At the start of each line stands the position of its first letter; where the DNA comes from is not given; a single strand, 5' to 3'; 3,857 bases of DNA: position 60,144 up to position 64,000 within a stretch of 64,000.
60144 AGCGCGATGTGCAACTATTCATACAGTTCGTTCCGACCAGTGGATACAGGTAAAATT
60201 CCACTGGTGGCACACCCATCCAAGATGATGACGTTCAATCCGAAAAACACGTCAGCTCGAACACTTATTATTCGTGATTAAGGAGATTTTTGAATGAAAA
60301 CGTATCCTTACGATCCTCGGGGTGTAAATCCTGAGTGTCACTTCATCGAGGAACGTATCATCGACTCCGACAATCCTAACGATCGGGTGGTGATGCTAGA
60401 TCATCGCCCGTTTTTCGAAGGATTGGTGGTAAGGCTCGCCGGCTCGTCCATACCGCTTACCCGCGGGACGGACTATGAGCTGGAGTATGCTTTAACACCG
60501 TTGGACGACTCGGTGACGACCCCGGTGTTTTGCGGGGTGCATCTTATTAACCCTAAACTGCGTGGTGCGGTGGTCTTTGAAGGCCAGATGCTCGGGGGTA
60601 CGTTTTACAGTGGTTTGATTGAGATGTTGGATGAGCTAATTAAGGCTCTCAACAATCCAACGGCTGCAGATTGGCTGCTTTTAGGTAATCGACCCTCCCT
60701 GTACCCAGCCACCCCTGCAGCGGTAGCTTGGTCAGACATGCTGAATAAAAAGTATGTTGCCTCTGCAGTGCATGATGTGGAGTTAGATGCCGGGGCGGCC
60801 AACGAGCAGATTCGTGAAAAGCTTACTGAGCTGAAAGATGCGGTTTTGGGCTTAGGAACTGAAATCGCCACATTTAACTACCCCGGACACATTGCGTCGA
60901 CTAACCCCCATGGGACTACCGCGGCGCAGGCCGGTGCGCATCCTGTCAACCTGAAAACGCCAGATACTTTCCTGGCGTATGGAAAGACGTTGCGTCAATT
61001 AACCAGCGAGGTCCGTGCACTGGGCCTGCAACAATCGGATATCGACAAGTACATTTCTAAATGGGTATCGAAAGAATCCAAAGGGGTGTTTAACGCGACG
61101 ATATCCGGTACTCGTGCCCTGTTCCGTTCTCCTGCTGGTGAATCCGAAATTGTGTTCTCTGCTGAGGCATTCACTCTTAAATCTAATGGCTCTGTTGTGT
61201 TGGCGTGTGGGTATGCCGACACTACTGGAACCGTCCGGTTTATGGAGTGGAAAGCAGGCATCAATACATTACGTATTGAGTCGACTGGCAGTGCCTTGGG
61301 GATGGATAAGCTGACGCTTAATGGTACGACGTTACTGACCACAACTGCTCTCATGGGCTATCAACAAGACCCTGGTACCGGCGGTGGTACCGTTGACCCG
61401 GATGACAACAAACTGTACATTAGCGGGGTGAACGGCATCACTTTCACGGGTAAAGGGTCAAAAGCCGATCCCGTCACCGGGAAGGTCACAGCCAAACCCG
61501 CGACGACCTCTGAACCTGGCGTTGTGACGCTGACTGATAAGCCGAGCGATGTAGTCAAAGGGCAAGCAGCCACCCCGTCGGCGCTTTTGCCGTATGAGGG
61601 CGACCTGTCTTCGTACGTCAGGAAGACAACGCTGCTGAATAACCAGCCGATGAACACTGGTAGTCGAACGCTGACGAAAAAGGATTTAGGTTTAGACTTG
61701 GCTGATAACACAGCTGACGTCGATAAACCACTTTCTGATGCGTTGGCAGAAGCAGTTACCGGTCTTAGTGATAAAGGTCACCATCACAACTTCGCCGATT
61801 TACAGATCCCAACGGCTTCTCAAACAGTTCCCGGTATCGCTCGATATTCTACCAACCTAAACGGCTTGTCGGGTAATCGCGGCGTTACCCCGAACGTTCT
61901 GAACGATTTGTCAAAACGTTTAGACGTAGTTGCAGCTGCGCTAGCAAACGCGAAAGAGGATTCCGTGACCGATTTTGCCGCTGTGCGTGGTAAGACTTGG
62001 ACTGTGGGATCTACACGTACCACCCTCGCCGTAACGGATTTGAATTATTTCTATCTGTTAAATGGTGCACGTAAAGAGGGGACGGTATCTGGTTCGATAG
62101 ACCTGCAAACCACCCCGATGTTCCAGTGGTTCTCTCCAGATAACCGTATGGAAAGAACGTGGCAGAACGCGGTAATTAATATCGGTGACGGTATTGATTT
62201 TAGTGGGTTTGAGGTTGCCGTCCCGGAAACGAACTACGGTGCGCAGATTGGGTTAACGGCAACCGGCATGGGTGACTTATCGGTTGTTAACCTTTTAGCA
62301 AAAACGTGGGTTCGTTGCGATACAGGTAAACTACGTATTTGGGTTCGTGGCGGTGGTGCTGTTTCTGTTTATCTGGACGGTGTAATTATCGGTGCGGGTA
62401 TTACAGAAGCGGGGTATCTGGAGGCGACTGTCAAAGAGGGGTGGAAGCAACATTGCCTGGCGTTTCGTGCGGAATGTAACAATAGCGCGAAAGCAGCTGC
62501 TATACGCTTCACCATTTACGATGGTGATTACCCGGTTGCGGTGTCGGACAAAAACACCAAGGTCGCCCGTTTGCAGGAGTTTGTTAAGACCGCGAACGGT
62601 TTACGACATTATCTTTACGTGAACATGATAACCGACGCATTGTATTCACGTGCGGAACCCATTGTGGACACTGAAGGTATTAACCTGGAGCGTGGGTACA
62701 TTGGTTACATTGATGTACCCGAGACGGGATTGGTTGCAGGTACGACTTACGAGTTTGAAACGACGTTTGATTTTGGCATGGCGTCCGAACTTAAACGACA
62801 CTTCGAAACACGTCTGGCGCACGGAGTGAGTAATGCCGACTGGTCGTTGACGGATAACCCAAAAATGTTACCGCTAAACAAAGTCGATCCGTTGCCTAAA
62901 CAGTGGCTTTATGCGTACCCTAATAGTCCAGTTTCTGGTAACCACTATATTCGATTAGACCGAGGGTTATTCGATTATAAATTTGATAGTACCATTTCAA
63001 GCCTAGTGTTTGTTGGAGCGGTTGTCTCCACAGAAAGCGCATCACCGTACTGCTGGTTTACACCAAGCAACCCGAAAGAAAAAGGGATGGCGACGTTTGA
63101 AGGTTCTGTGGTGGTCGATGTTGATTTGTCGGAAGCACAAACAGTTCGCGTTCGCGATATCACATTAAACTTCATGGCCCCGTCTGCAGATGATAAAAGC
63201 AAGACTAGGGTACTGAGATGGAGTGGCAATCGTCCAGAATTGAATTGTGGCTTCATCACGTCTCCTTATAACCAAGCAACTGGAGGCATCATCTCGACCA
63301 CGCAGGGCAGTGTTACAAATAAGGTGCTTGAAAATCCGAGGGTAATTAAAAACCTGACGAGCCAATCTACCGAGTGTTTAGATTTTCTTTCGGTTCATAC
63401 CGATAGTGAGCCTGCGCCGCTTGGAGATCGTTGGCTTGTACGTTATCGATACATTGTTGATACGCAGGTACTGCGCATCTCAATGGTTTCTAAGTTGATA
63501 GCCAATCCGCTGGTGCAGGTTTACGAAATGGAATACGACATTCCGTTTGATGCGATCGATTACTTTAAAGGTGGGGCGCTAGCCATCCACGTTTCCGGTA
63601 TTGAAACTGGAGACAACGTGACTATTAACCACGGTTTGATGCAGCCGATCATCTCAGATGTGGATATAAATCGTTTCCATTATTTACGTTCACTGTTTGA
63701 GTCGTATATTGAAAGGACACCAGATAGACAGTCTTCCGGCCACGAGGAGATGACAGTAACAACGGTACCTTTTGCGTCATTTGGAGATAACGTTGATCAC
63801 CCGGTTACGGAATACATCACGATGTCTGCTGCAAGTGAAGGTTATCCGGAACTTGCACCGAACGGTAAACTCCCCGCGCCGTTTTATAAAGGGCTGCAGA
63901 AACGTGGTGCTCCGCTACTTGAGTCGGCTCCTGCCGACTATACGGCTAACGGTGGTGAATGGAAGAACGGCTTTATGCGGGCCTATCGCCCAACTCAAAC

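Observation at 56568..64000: Two adjacent giant tail-fibre-like genes, the second truncated by the window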

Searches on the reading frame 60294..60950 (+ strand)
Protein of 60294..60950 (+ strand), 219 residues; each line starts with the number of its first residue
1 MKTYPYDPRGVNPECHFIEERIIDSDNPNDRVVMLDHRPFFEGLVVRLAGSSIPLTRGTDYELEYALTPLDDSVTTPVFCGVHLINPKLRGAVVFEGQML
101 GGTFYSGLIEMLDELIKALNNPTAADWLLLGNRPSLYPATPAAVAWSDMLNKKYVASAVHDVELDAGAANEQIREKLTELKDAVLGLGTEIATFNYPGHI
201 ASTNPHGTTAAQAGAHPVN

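Call 63: search_protein_families(library=pfam, proteins=[window:60294-60950:+], max_evalue=10)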
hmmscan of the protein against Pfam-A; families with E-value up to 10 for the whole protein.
window:60294-60950:+ (219 aa): 1 family
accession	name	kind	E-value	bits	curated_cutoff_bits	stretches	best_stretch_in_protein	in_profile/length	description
PF07921.17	Fibritin_C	-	0.13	12.9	21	1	157-206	6-55/93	Fibritin C-terminal region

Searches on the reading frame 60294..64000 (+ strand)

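Call 9: search_protein_families(library=pfam, proteins=[window:60294-64000:+], max_evalue=1)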
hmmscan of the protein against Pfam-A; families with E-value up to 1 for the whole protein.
window:60294-64000:+ (1235 aa): 0 families

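Call 10: search_protein_families(library=phrogs, proteins=[window:60294-64000:+], max_evalue=0.01)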
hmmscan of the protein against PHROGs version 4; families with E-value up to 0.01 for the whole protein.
window:60294-64000:+ (1235 aa): 9 families
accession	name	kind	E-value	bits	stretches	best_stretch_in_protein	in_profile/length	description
phrog_8078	-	head and packaging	0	1862.1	1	1-1233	1-1238/1392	virion structural protein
phrog_7449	-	unknown function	4.6e-60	204.7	1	38-549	30-529/1714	-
phrog_7557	-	head and packaging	1.8e-30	106.5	1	200-560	396-743/1221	virion structural protein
phrog_2163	-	head and packaging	6.5e-23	82.6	1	3-215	11-230/574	virion structural protein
phrog_23595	-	tail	4.4e-07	30.2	1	403-495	290-379/440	minor tail protein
phrog_5207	-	unknown function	1.4e-05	24.7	1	455-507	464-516/689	-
phrog_25756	-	tail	0.00096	18.1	1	2-64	7-70/1080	minor tail protein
phrog_13857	-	tail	0.0079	15.7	0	4-141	9-149/743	tail protein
phrog_24819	-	unknown function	0.0085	15.2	0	454-483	61-90/823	-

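Call 25: search_dna_similar(query=window:60294-64000:+, collection=phages, mode=protein, rows=spread, max_rows=40, max_evalue=0.001)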
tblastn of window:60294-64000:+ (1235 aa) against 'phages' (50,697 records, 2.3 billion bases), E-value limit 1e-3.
Records with a match: 144; places in all: 160; records where one place covers at least 80% of the query: 53.
Best place of each record, by identity: 95-99% 1; 80-90% 4; 60-80% 27; <60% 112.
By first word of the organism name: Erwinia 54; Salmonella 33; Arthrobacter 15; Serratia 11; Ralstonia 10; Vibrio 6; Escherichia 4; Cronobacter 2; Xanthomonas 2; Burkholderia 2; and 4 more.
By host as written in the record: Erwinia amylovora 32; - 27; Erwinia amylovora ATCC 29780 19; Arthrobacter sp. ATCC 21022 12; Ralstonia solanacearum 6; Escherichia coli 4; Salmonella enterica 4; Ralstonia pseudosolanacearum 4; and 25 more.
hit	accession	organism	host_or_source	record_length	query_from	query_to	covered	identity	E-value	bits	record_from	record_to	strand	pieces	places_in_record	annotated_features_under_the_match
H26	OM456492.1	Salmonella phage SaP7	Salmonella sp.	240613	1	1235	100%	96.2%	0e+0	2398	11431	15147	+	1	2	hypothetical protein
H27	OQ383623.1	Salmonella phage MET_P1_082_240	cattle manure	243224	1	1235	100%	89.6%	0e+0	2224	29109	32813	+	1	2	hypothetical protein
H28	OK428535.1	Escherichia phage vB_EcoM_Lh1B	Escherichia coli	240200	1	1235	100%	74.5%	0e+0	2526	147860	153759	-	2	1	hypothetical protein (x2)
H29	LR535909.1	Salmonella phage SPFM11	-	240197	1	1235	100%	70.4%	0e+0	2311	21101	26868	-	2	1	hypothetical protein | yomR: YomR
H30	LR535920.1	Salmonella phage SPFM3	-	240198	1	1235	100%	70.4%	0e+0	2311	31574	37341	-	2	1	hypothetical protein | yomR: YomR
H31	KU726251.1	Enterobacteria phage SEGD1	Salmonella enterica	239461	1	1235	100%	70.1%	0e+0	2304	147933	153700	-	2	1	hypothetical protein (x2)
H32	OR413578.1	Salmonella phage SPLA1a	Salmonella enterica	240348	1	1235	100%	68.8%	0e+0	2313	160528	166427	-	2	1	virion structural protein | hypothetical protein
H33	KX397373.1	Erwinia phage vB_EamM_Stratton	Erwinia amylovora ATCC 29780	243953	1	1217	99%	45.4%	0e+0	1292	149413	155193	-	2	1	hypothetical protein | putative membrane protein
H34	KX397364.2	Erwinia phage vB_EamM_Asesino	Erwinia amylovora ATCC 29780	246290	1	1211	98%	45.1%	0e+0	1289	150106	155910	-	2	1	hypothetical protein (x2)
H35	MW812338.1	Erwinia phage pEa_SNUABM_4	Erwinia amylovora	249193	1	1208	98%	39.4%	0e+0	992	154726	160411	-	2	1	hypothetical protein (x2)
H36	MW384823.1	Erwinia phage pEa_SNUABM_43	Erwinia amylovora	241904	1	1190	96%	39.1%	0e+0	1000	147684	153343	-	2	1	hypothetical protein (x2)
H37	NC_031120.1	Erwinia phage vB_EamM_Caitlin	Erwinia amylovora ATCC 29780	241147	1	1232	100%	37.3%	0e+0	967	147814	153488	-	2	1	virion structural protein | hypothetical protein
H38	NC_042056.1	Erwinia phage Machina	Erwinia amylovora ATCC 29780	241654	1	1140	92%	39.3%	0e+0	989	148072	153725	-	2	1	virion structural protein | hypothetical protein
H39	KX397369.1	Erwinia phage vB_EamM_Kwan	Erwinia amylovora ATCC 29780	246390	1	1138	92%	37.2%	0e+0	930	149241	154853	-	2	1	putative tail fiber protein | hypothetical protein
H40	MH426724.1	Erwinia phage Wellington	Erwinia amylovora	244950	1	1138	92%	36.9%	0e+0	927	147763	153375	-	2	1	putative tail fiber protein | hypothetical protein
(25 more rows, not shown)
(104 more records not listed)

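Call 58: search_solved_structures(query=A4, max_evalue=1, show_alignments=3)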
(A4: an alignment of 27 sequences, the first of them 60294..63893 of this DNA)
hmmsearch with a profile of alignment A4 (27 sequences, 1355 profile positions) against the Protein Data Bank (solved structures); distinct sequences matched with E-value up to 1: 0.

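Call 73: predict_structure(alignment_id=A4)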
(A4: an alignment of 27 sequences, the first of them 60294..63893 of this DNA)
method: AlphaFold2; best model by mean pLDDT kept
length: 1200 residues; sequences in the alignment: 27
mean_pLDDT: 60.7   pTM: 0.41
mean pLDDT of the five models: 60.7, 59.7, 56.4, 56.1, 55.4
residues with pLDDT >= 90: 61; 70-90: 412; 50-70: 268; < 50: 459
segments of 3 or more residues with pLDDT < 50: 1-5, 103-170, 191-246, 248-274, 278-284, 291-293, 297-304, 309-313, 333-335, 351-380, 388-390, 392-394, 430-432, 434-443, 455-458, 462-481, 487-536, 548-558, 830-862, 876-882, 995-997, 1001-1006, 1028-1042, 1137-1200
pLDDT, mean of each block of 10 residues (from residue 1): 47 80 71 80 85 85 78 73 82 85 47 46 42 33 32 30 39 65 63 40 33 31 35 44 44 41 36 47 51 43 48 56 61 52 59 36 33 43 54 52 59 58 57 45 49 50 47 42 49 38 44 42 41 50 52 42 84 88 84 83 87 83 84 82 68 86 79 77 90 89 83 70 90 89 78 84 81 87 84 68 81 82 67 40 34 28 61 54 57 65 65 79 78 84 68 80 63 79 73 51 51 74 60 31 71 87 81 81 77 81 75 67 79 55 32 27 28 32 27 32
secondary structure, 60 per line:
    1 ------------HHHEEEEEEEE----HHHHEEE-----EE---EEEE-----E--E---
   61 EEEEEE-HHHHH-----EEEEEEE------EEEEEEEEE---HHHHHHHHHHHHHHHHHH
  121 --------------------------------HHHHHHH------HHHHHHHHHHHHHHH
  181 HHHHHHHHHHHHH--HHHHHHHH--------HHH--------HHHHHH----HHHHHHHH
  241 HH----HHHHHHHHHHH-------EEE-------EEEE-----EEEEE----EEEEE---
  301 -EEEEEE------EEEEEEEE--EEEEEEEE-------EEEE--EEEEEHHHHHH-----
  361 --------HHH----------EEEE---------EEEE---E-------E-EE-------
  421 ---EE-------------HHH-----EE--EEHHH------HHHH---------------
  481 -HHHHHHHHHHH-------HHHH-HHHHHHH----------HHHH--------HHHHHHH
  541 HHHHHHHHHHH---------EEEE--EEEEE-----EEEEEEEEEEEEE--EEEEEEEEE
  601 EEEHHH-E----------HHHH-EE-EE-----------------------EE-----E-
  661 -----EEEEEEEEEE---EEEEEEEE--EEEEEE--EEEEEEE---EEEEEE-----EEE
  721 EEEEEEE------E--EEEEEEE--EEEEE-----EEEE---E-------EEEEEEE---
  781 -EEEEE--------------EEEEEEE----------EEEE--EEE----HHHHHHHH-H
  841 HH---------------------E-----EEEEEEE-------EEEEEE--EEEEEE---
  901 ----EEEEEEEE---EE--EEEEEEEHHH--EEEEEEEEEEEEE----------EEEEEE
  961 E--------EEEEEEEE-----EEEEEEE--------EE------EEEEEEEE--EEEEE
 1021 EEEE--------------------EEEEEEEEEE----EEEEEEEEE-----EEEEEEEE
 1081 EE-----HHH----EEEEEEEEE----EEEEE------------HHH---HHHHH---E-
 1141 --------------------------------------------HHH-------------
elements in order (helices of 4 or more, strands of 3 or more residues): E16-23 H28-31 E32-34 E45-48 E61-66 H68-72 E78-84 E91-99 H103-120 H153-159 H166-193 H196-203 H223-228 H233-242 H247-257 E265-267 E275-278 E284-288 E293-297 E302-307 E314-321 E324-331 E339-342 E345-349 H350-355 E382-385 E395-398 H462-465 H482-492 H500-503 H505-511 H522-525 H534-551 E561-564 E567-571 E577-589 E592-603 H619-622 E666-675 E679-686 E689-694 E697-703 E707-712 E718-727 E737-743 E746-750 E756-759 E771-777 E782-786 E801-807 E818-821 E824-826 H831-838 E870-876 E884-889 E892-897 E905-912 E920-926 E932-944 E955-961 E970-977 E983-989 E1006-1013 E1016-1024 E1045-1054 E1059-1067 E1073-1082 E1095-1103 E1108-1112 H1131-1135

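Call 76: fold_search(model_id=the predicted structure, library=pdb)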
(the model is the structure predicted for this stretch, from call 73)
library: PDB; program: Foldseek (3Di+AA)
matches with E <= 10: 1209; with E <= 0.001: 24
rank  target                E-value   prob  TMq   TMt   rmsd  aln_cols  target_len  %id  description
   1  1sfy_A                1.1e-04  0.96  0.08  0.31  15.9       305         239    9  Crystal structure of recombinant Erythrina corallodandron Lectin (released 2004-08-10)
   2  2sba_A                1.1e-04  0.82  0.07  0.25  16.9       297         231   11  SOYBEAN AGGLUTININ COMPLEXED WITH 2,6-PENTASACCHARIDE (released 1998-12-09)
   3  2e7t_A                1.5e-04  0.87  0.07  0.28  16.5       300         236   10  Crystal structure of basic winged bean lectin in complex with a blood group trisaccharide (released 2007-06-19)
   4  1uzy_B                1.8e-04  0.90  0.08  0.29  15.2       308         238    7  Erythrina crystagalli lectin (released 2004-06-22)
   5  1g9f_A                2.2e-04  0.80  0.08  0.26  15.2       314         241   12  CRYSTAL STRUCTURE OF THE SOYBEAN AGGLUTININ IN A COMPLEX WITH A BIANTENNARY BLOOD GROUP ANTIGEN ANALOG (released 2001-06-13)
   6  1ax0_A                2.6e-04  0.99  0.10  0.36  11.1       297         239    8  ERYTHRINA CORALLODENDRON LECTIN IN COMPLEX WITH N-ACTYLGALACTOSAMINE (released 1998-05-06)
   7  1uzy_A                2.6e-04  0.99  0.10  0.36  11.9       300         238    8  Erythrina crystagalli lectin (released 2004-06-22)
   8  3zxk_B                3.2e-04  0.41  0.10  0.17  21.2       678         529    8  Engineering the active site of a GH43 glycoside hydrolase generates a biotechnologically significant enzyme that displ (released 2012-04-18)
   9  9vbx_A                4.4e-04  0.96  0.09  0.32  11.9       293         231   10  Lectin FRIL from Lablab purpureus complexed to Lewis X tetrasaccharide (released 2026-03-18)
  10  4xxa_A                4.7e-04  0.72  0.08  0.26  16.1       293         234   10  Crystal structure of a recombinant Vatairea macrocarpa seed lectin (released 2016-01-27)
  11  1uzz_C                5.2e-04  0.99  0.10  0.38  11.8       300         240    8  Erythrina cristagalli bound to N-linked oligosaccharide and lactose (released 2004-06-22)
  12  1uzz_A                5.7e-04  0.97  0.10  0.35  12.3       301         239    8  Erythrina cristagalli bound to N-linked oligosaccharide and lactose (released 2004-06-22)
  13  3zvx_B                6.7e-04  0.89  0.09  0.31  12.5       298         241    8  STRUCTURE OF THE LECTIN FROM PLATYPODIUM ELEGANS IN COMPLEX WITH A TRIMANNOSIDE (released 2012-01-11)
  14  1gnz                  7.4e-04  0.99  0.10  0.38  10.8       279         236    8  LECTIN I-B4 FROM GRIFFONIA SIMPLICIFOLIA (GS I-B4)METAL FREE FORM (released 2001-11-29)
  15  3n35                  7.4e-04  0.82  0.08  0.28  14.4       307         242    7  Erythrina corallodendron lectin mutant (Y106G) with N-Acetylgalactosamine (released 2011-03-30)
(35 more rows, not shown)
